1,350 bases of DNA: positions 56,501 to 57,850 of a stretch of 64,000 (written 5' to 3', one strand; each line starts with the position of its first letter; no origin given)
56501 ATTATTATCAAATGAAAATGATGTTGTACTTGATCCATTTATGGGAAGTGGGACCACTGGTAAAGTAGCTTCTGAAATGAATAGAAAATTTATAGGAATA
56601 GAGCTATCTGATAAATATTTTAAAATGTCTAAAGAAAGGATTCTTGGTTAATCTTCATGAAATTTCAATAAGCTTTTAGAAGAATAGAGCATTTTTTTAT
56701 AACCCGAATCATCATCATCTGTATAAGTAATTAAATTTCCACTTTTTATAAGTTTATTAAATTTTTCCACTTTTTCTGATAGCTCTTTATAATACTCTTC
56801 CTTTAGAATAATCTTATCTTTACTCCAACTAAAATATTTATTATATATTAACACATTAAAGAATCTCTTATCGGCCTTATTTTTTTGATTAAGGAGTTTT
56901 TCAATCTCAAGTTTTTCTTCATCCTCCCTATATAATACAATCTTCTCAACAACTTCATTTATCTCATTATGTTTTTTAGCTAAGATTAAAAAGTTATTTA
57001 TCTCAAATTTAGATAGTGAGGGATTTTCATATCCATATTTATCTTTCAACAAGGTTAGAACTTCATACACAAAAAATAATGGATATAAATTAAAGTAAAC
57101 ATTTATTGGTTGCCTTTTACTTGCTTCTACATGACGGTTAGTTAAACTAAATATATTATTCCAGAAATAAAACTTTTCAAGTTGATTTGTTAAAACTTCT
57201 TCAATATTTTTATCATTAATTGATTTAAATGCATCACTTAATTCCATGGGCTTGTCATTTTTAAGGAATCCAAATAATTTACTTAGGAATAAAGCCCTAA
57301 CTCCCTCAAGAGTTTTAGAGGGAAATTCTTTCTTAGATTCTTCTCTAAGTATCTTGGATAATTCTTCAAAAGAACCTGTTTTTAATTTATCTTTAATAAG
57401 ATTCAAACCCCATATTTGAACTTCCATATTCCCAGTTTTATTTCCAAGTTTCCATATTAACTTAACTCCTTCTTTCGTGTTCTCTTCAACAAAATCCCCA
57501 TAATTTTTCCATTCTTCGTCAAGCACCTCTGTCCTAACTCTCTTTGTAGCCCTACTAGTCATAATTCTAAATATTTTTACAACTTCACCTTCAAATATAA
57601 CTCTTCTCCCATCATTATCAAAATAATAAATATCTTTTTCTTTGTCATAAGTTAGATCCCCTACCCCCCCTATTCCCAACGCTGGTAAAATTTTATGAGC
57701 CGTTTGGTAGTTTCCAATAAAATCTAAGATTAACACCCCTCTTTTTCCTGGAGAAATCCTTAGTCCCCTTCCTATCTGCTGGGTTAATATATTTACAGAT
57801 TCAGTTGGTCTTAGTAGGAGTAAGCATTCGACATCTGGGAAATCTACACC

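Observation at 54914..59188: Hybrid R-M system: m5C MTase and amino-MTase facing a nuclease-helicase-recognition-domain fusion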

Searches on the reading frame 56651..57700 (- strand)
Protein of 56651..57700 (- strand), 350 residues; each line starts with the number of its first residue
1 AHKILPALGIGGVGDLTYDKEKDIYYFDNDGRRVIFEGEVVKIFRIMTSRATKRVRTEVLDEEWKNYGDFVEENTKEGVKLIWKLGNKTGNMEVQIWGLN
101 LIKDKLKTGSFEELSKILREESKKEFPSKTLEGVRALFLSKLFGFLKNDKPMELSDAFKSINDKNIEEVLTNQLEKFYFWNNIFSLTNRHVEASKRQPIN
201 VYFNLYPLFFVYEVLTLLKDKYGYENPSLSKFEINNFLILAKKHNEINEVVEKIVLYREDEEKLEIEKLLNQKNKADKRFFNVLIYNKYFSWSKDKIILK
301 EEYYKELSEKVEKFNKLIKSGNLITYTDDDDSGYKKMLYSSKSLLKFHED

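Call 16: search_solved_structures(query=A2, max_evalue=10, show_alignments=2)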
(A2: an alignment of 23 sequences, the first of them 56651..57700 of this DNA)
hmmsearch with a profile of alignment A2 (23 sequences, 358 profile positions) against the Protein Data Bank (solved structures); distinct sequences matched with E-value up to 10: 0.

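Call 19: find_related_loci(query=A2, collection=metagenome_contigs, flank=6000)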
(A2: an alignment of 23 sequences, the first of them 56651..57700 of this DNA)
Query A2 (350 aa) in metagenome_contigs; peptide patterns used: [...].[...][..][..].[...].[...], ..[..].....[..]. (x = any residue, [..] = any of these).
599 stretches matched a pattern (row limit reached: there are more); 18 encode a relative of the query (tblastn E <= 1e-3); 18 distinct loci.
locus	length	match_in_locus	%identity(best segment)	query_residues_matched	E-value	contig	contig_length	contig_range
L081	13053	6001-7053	44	3-348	9e-97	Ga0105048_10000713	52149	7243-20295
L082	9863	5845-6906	47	1-348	4e-94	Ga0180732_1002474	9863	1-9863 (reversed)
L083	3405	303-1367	42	1-348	2e-93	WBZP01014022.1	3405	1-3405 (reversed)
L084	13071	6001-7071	43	1-350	2e-93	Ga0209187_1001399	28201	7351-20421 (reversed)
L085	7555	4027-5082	41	1-348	2e-87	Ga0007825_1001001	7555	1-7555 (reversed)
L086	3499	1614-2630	41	1-338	2e-78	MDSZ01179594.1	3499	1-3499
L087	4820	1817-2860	41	1-347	2e-76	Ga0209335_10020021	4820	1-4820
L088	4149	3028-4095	39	1-349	2e-72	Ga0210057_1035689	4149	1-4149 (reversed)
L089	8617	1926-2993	39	1-349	9e-72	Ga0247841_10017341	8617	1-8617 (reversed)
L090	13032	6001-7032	39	9-349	2e-71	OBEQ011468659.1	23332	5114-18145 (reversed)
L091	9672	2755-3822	39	1-349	3e-71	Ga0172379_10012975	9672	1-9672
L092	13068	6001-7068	39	1-349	4e-71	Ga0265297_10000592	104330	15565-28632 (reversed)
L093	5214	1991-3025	39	1-345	3e-69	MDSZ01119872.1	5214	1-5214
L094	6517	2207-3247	36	14-348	2e-60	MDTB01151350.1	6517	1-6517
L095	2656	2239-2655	49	1-137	8e-36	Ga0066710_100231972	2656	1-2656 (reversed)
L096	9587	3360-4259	34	64-348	1e-34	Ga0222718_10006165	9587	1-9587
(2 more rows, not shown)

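Call 23: predict_structure(alignment_id=A2)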
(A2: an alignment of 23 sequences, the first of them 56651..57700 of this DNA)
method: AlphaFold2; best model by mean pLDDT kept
length: 350 residues; sequences in the alignment: 23
mean_pLDDT: 87.6   pTM: 0.84
mean pLDDT of the five models: 87.6, 86.3, 86.0, 86.0, 84.7
residues with pLDDT >= 90: 192; 70-90: 128; 50-70: 29; < 50: 1
segments of 3 or more residues with pLDDT < 50: none
pLDDT, mean of each block of 10 residues (from residue 1): 75 82 87 87 81 86 95 81 73 91 84 90 88 85 84 90 92 91 57 66 89 97 94 95 95 95 92 86 94 96 96 96 89 93 93
secondary structure, 60 per line:
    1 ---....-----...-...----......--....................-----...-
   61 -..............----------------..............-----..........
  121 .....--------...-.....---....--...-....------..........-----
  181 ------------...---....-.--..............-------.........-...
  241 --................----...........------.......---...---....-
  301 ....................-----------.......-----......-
elements in order: H4-7 E17-19 E24-29 E32-37 H38-51 H62-75 H92-105 H111-125 H138-142 E146-149 E152-154 H156-159 H166-175 H199-202 H207-220 E228-230 H231-236 H244-258 H263-273 H280-286 E290-292 E296-299 H301-320 H332-338 H344-349

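Call 26: fold_search(model_id=the predicted structure, library=pdb)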
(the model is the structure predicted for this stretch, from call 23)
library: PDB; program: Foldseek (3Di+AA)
matches with E <= 10: 89; with E <= 0.001: 12
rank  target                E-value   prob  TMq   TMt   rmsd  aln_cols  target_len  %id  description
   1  5lhc_B                3.5e-06  1.00  0.49  0.32   5.8       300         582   15  The structure of D456A mutant of Nt.BspD6I nicking endonuclease at 0.24 nm resolution . (released 2017-08-16)
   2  5liq_A                8.1e-06  1.00  0.49  0.31   5.7       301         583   16  The structure of C160S,C508S,C578S mutant of Nt.BspD6I nicking endonuclease at 0.185 nm resolution . (released 2017-08-02)
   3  6qnz_A                9.4e-06  1.00  0.45  0.29   5.3       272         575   16  Crystal structure of the site-specific DNA nickase N.BspD6I E418A Mutant (released 2020-03-04)
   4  6qnz_B                1.6e-05  1.00  0.49  0.32   5.6       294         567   16  Crystal structure of the site-specific DNA nickase N.BspD6I E418A Mutant (released 2020-03-04)
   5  2ewf                  1.9e-05  1.00  0.45  0.28   5.8       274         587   19  Crystal structure of the site-specific DNA nickase N.BspD6I (released 2006-11-21)
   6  5liq_B                3.6e-05  1.00  0.45  0.29   5.8       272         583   18  The structure of C160S,C508S,C578S mutant of Nt.BspD6I nicking endonuclease at 0.185 nm resolution . (released 2017-08-02)
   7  5lhc_A                3.6e-05  1.00  0.45  0.29   6.8       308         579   16  The structure of D456A mutant of Nt.BspD6I nicking endonuclease at 0.24 nm resolution . (released 2017-08-16)
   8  5liz                  8.2e-05  1.00  0.48  0.31   5.8       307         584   17  The structure of Nt.BspD6I nicking endonuclease with all cysteines mutated by serine residues at 0.19 nm resolution . (released 2017-08-02)
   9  5hnf_A                8.2e-05  1.00  0.45  0.54   7.8       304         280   15  Crystal structure of pyrene- and phenanthrene-modified DNA in complex with the BpuJ1 endonuclease binding domain (released 2016-08-17)
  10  5hlt_A                8.6e-05  1.00  0.36  0.44  15.2       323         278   14  Crystal structure of pyrene- and phenanthrene-modified DNA in complex with the BpuJ1 endonuclease binding domain (released 2016-08-17)
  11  5hnh_A                1.6e-04  1.00  0.37  0.45  15.1       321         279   15  Crystal structure of pyrene- and phenanthrene-modified DNA in complex with the BpuJ1 endonuclease binding domain (released 2016-08-17)
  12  2vla_A                4.4e-04  1.00  0.44  0.54   7.9       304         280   14  Crystal structure of restriction endonuclease BpuJI recognition domain in complex with cognate DNA (released 2008-05-06)
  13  5ocn_D                1.1e+00  0.41  0.14  0.47   8.7       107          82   14  Crystal structure of the forkhead domain of human FOXN1 (released 2017-08-02)
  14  4qi2_A                1.1e+00  0.10  0.12  0.23  11.7       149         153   17  X-ray structure of the ROQ domain from murine Roquin-1 in complex with a 23-mer Tnf-CDE RNA (released 2014-07-16)
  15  6lbs_A                1.2e+00  0.11  0.13  0.22  10.2       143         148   15  Crystal structure of yeast Stn1 (released 2020-07-15)
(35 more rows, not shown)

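Call 42: search_protein_families(library=pfam, proteins=[L096:8-1966:+, L096:1967-3259:+, L096:3348-4292:+, L096:6163-9315:-, L082:7010-8722:+, L082:8725-9555:-], max_evalue=0.05)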
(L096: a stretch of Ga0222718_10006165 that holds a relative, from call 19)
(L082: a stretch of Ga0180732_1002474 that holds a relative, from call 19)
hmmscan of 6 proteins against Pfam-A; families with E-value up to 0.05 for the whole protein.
L096:8-1966:+ (652 aa): 9 families
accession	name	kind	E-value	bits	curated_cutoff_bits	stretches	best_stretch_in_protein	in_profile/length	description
PF07728.20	AAA_5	-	5.8e-14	52.7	22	2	425-512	57-139/139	AAA domain (dynein-related subfamily)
PF00004.35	AAA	-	2.8e-05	25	21.2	1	220-241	1-22/131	ATPase family associated with various cellular activities (AAA)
PF20720.3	nSTAND3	-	0.00012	22.3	27.2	1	205-265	5-64/155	Novel STAND NTPase 3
PF01695.23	IstB_IS21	-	0.0069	16.3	24.1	1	197-242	70-117/238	IstB-like ATP binding protein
PF01078.27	Mg_chelatase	-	0.0083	16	20.3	1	218-292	23-101/207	Magnesium chelatase, subunit ChlI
PF02562.22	PhoH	-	0.0092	15.9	27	1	196-247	2-49/205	PhoH-like protein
PF20030.5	bpMoxR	-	0.011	15.2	27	1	196-241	10-55/205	MoxR domain in the MoxR-vWA-beta-propeller ternary systems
PF05496.18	RuvB_N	-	0.023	14.9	27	0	210-243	26-59/159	Holliday junction DNA helicase RuvB P-loop domain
PF13401.12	AAA_22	-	0.039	14.7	27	0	220-264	8-33/130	AAA domain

L096:1967-3259:+ (430 aa): 1 family
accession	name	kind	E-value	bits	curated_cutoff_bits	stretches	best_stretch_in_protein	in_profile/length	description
PF10117.15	McrBC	-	5.2e-46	157.5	23.9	1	56-367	1-308/318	McrBC 5-methylcytosine restriction system component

L096:3348-4292:+ (314 aa): 1 family
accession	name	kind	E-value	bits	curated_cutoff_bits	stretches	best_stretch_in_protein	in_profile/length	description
PF09491.16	RE_AlwI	-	0.00027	20.5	23.1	1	138-224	38-124/441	AlwI restriction endonuclease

L096:6163-9315:- (1050 aa): 11 families
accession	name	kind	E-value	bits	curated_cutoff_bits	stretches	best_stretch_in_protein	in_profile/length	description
PF00580.27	UvrD-helicase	-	3.6e-61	207.7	23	1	7-294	1-271/271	UvrD/REP helicase N-terminal domain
PF13361.12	UvrD_C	-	5.9e-35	121.7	25.6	1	299-665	1-347/350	UvrD-like helicase C-terminal domain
PF12705.13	PDDEXK_1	-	1e-33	117.7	22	1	792-1041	2-247/247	PD-(D/E)XK nuclease superfamily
PF13245.12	AAA_19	-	3.2e-21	76.3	25.1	1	11-278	1-133/134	AAA domain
PF13538.12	UvrD_C_2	-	1.7e-13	50.6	27.4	2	589-618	4-35/52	UvrD-like helicase C-terminal domain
PF10926.14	DUF2800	-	1e-06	28.7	21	1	793-977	5-175/368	Protein of unknown function (DUF2800)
PF01443.25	Viral_helicase1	-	2.2e-06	28.1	21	0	23-66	2-30/228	Viral superfamily 1 RNA helicase core domain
PF13604.12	AAA_30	-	2.4e-05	24.6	27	1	7-74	2-69/191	AAA domain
PF13087.12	AAA_12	-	6.1e-05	23.1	27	1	575-663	127-190/195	AAA domain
PF08696.17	Dna2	-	0.00015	22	22.4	1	825-898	83-153/204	DNA replication factor Dna2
PF13086.12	AAA_11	-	0.00042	20.6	27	1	7-244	2-221/257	AAA domain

L082:7010-8722:+ (571 aa): 5 families
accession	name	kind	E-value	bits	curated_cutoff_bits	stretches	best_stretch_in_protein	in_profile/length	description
PF01555.25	N6_N4_Mtase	-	2.3e-25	90.3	26.7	2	16-77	152-213/221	DNA methylase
PF02086.21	MethyltransfD12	-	5e-09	36.7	22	2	38-129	11-93/253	D12 class N6 adenine-specific DNA methyltransferase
PF03602.21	Cons_hypoth95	-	5.5e-05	23.4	24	0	342-414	96-168/182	Conserved hypothetical protein 95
PF01170.24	UPF0020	-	8e-05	22.9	22.3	0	343-381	108-146/197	RMKL-like, methyltransferase domain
PF04050.20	Upf2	-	0.049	14.8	29.8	0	392-504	4-109/133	Up-frameshift suppressor 2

L082:8725-9555:- (277 aa): 1 family
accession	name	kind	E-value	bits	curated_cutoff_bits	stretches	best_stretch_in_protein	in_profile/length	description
PF01555.25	N6_N4_Mtase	-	1.4e-41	143.3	26.7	1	28-264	1-220/221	DNA methylase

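Call 75: search_protein_representatives(alignment_id=A2)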
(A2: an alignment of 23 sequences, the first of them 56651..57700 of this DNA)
Query: 23 sequences, 358 profile positions. Proteins with E-value up to 0.001 (for the whole library): 177; up to 1e-10: 108; up to 1e-30: 38. The best 150 are listed.
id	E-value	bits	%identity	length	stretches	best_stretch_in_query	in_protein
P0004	4.6e-147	506.2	-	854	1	1-356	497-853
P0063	1.6e-132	458.4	-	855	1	1-357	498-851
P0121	7.6e-111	387.1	-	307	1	49-357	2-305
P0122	1.4e-96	340.2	-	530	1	59-356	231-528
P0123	1.1e-95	337.3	-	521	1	54-357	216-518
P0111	1.1e-94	333.9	-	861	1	2-356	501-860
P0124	4.2e-92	325.5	-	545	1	1-355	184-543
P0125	6.5e-83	295.2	-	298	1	62-356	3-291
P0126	8.8e-79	281.6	-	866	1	1-357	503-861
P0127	7.9e-77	275.2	-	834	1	2-357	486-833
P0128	1.7e-76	274.1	-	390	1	1-357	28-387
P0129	1.0e-70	255.1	-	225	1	131-357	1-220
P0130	1.7e-68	247.8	-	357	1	1-217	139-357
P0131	2.3e-68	247.4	-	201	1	167-356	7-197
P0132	2.2e-67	244.2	-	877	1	1-356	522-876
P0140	1.0e-54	202.5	-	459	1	60-355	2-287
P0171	1.9e-18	83.2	-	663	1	141-357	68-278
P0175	1.1e-16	77.4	-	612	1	69-351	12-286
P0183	1.6e-14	70.2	-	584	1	65-352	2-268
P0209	9.2e-12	61.2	-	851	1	77-352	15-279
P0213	1.4e-11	60.6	-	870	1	82-353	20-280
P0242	7.6e-09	51.6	-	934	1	161-356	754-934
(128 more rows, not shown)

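Call 76: search_protein_families(library=pfam, proteins=[P0121, P0122, P0124, P0140, P0171, P0175, P0183, P0209, P0213, P0242], max_evalue=0.001)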
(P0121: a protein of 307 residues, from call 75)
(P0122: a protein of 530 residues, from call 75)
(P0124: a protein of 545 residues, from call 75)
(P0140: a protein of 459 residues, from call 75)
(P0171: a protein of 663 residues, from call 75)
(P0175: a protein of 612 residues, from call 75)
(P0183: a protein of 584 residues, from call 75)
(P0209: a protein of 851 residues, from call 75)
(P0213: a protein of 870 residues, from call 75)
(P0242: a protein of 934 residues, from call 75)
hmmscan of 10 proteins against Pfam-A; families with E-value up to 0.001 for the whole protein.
P0121 (307 aa): 1 family
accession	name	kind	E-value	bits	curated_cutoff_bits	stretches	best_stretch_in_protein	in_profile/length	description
PF09491.16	RE_AlwI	-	3.7e-05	23.3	23.1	1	134-264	33-141/441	AlwI restriction endonuclease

P0122 (530 aa): 2 families
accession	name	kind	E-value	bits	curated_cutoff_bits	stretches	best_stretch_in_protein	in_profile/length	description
PF13091.12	PLDc_2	-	0.00012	22.3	27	1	98-158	76-132/132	PLD-like domain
PF09565.16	RE_NgoFVII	-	0.0002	21.2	23.8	0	101-145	91-137/162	NgoFVII restriction endonuclease N-terminal PLD domain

P0124 (545 aa): 1 family
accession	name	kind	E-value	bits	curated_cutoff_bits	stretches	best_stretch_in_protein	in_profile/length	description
PF00271.37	Helicase_C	-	1.1e-16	61.5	23.5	1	54-165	5-109/110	Helicase conserved C-terminal domain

P0140 (459 aa): 1 family
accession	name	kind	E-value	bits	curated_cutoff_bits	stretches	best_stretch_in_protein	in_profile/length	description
PF01844.29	HNH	-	3.8e-06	27.4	21.4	1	380-425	1-43/47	HNH endonuclease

P0171 (663 aa): 3 families
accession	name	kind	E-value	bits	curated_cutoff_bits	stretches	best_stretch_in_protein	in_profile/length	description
PF13401.12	AAA_22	-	2e-05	25.3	27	1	319-432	4-109/130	AAA domain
PF07728.20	AAA_5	-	6.3e-05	23.4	22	1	323-419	2-88/139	AAA domain (dynein-related subfamily)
PF25201.1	nSTAND6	-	0.00072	20.1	27.7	0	309-367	7-64/148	Novel STAND NTPase 6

P0175 (612 aa): 1 family
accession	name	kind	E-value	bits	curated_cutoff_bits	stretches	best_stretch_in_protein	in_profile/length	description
PF07728.20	AAA_5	-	6.4e-10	39.6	22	1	303-473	1-138/139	AAA domain (dynein-related subfamily)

P0183 (584 aa): 1 family
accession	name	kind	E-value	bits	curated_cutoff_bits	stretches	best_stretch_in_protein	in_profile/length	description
PF07728.20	AAA_5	-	0.00045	20.7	22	0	295-456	3-138/139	AAA domain (dynein-related subfamily)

P0209 (851 aa): 1 family
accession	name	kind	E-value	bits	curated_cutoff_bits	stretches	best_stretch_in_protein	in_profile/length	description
PF07728.20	AAA_5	-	2.3e-09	37.8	22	1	551-717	4-138/139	AAA domain (dynein-related subfamily)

P0213 (870 aa): 1 family
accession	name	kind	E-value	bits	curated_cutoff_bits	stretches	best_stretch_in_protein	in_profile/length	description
PF07728.20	AAA_5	-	1e-10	42.2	22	1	554-731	3-138/139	AAA domain (dynein-related subfamily)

P0242 (934 aa): 1 family
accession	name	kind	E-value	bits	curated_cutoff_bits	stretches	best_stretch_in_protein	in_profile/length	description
PF09491.16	RE_AlwI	-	0.0003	20.3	23.1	1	745-849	3-115/441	AlwI restriction endonuclease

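Call 77: search_dna_similar(query=window:56651-57700:-, collection=plasmids, mode=protein, max_evalue=0.001, max_rows=15)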
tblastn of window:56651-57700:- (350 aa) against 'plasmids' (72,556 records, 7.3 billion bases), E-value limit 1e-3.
No match.

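Call 78: search_dna_similar(query=window:56651-57700:-, collection=phages, mode=protein, max_evalue=0.001, max_rows=15)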
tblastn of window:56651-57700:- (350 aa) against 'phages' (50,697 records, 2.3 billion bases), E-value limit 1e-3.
No match.

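Call 79: find_encoding_contigs(protein=P0140, flank=5000, max_places=2)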
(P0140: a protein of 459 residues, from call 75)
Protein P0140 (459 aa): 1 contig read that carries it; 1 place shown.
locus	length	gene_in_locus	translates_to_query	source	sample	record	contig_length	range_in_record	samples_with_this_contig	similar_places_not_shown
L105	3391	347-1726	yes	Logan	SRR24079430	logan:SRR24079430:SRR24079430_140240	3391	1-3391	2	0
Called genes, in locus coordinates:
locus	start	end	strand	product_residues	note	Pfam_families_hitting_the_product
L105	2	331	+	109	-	?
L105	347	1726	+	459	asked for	PF01844:HNH (weak)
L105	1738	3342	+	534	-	PF01555:N6_N4_Mtase, PF02086:MethyltransfD12 (faint), PF03602:Cons_hypoth95 (faint), PF01555:N6_N4_Mtase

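Call 80: find_encoding_contigs(protein=P0122, flank=5000, max_places=2)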
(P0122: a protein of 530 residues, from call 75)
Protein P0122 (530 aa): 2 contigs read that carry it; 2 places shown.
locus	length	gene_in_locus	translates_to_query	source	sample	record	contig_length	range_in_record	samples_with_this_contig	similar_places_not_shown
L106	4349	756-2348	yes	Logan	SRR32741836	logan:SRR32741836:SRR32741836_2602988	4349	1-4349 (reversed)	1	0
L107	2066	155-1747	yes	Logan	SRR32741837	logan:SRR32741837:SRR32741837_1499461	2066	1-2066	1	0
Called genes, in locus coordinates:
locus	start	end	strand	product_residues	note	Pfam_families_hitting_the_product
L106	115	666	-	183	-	PF07501:G5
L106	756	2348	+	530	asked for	-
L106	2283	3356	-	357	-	PF00145:DNA_methylase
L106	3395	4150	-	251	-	PF01555:N6_N4_Mtase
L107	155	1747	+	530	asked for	-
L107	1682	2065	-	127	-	?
